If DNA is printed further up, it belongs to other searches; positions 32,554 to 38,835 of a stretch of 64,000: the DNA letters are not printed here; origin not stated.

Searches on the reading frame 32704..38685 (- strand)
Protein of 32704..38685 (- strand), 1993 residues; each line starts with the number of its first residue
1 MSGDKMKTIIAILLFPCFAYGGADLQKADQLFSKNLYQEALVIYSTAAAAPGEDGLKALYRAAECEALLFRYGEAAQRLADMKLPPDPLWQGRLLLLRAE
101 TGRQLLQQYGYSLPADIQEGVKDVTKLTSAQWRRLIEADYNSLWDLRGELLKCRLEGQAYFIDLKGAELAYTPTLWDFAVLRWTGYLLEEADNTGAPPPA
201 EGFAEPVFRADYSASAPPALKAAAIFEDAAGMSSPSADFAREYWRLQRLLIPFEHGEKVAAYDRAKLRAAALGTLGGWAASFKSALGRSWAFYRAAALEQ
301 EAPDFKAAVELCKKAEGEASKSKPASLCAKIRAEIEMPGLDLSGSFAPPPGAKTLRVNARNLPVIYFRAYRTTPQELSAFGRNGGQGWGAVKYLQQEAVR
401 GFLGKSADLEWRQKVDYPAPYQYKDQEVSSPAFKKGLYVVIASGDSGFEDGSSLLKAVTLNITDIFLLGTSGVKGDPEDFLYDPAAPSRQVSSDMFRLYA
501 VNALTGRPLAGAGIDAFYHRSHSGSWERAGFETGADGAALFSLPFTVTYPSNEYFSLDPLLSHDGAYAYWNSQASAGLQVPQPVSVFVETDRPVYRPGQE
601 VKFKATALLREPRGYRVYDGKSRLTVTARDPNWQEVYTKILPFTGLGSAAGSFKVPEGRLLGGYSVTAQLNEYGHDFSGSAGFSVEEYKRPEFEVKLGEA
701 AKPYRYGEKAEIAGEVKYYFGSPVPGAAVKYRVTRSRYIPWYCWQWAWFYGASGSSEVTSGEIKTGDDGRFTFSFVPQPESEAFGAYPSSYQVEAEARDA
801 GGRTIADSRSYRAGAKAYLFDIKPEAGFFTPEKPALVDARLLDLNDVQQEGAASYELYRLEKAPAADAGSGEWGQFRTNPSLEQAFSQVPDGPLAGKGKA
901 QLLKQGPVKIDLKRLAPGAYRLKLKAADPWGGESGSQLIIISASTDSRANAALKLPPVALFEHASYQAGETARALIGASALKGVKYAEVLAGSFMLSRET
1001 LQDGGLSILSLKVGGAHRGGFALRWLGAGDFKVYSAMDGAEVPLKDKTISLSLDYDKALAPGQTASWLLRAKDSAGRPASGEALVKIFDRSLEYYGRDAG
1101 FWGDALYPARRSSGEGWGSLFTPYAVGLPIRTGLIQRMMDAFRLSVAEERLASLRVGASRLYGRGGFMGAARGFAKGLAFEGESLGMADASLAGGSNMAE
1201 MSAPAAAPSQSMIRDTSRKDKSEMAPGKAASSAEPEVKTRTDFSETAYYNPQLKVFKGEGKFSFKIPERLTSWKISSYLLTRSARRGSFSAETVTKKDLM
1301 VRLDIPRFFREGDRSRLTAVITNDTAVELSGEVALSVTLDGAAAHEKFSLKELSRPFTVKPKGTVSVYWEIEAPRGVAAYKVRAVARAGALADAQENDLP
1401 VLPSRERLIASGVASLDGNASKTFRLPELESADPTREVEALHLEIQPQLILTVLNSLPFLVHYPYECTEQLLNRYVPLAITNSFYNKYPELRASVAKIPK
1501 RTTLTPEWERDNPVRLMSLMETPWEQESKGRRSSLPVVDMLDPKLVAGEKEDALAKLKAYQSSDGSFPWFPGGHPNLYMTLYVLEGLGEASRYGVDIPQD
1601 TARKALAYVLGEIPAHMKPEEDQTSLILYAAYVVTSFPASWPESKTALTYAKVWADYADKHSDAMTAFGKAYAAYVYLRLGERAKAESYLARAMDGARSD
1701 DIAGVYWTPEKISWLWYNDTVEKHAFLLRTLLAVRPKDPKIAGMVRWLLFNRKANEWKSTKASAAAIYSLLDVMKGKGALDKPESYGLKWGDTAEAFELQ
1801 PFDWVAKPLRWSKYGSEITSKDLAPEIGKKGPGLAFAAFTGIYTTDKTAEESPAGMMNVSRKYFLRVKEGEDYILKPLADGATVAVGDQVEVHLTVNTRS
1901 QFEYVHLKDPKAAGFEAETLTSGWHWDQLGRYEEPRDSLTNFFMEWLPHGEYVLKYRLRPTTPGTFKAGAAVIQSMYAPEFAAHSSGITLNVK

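Call 13: search_protein_families(library=pfam, proteins=[window:32704-38685:-])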
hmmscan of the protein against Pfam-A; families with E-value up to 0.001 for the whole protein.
window:32704-38685:- (1993 aa): 3 families
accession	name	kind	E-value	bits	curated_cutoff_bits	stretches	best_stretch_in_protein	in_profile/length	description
PF17973.7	bMG10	-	1.2e-25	90.6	26.2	1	1858-1980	3-131/131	Bacterial Alpha-2-macroglobulin MG10 domain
PF01835.25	MG2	-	4.3e-14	53.1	32.8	1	586-673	2-85/96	MG2 domain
PF00207.28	A2M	-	6.1e-14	52.1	21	1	1246-1334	1-91/92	Alpha-2-macroglobulin family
